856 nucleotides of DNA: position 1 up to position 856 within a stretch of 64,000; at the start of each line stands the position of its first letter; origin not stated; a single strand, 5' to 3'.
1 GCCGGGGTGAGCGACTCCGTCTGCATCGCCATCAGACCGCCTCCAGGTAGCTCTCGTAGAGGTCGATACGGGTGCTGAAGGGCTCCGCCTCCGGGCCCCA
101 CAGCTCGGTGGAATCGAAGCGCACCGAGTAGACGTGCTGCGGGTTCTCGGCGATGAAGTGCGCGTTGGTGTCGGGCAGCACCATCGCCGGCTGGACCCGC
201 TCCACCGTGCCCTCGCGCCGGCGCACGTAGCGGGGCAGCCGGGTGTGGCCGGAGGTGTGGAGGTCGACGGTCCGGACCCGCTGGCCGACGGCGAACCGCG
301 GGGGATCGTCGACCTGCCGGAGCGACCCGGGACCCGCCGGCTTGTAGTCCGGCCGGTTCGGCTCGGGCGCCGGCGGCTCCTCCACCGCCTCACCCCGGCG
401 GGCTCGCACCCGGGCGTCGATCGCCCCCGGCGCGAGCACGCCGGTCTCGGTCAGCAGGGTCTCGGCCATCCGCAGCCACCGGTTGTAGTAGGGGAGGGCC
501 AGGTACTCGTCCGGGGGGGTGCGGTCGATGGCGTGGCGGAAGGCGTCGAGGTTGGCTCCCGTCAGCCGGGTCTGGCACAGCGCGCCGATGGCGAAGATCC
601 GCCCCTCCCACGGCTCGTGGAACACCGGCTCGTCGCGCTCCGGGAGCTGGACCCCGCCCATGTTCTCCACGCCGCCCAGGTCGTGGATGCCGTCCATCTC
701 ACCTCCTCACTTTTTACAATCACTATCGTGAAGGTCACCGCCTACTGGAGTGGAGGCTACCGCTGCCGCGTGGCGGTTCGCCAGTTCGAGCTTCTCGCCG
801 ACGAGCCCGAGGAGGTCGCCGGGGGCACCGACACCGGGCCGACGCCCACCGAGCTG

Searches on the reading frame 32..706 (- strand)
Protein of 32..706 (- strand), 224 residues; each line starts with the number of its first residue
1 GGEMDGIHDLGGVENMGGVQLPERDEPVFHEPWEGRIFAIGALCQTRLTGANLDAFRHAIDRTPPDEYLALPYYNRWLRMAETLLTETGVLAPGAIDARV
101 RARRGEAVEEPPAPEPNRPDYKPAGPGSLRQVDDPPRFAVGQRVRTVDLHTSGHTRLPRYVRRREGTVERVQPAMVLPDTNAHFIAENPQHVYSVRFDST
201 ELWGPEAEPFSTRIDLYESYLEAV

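Call 90: search_protein_families(library=padloc, alignment_id=A5, max_evalue=0.000001)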
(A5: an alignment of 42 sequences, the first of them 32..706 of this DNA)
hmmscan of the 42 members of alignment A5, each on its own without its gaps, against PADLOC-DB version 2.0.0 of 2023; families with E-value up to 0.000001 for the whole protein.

A. member 1, window:32-706:- (224 aa): 0 families

B. families by the number of members that match (of 42 scanned): 7 families
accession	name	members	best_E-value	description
PDLC01097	C3a214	1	4e-22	GlgB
PDLC04134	mad2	1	6e-15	mads_2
PDLC02371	PycTIR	1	8.4e-15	-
PDLC00731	Effector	1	6.8e-14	TIR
PDLC00732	Effector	1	2.5e-11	TIR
PDLC00734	PycC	1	2.6e-09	Pycsar cyclase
PDLC01086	C3a186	1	1.3e-08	"C-3?,4? desaturase"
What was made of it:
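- On Antiviral STAND (Avs / bacterial NLR-like): PADLOC on 42 window ORFs gives generic hits only (call 90)
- Forty-two window ORFs give only generic domain hits (call 90).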
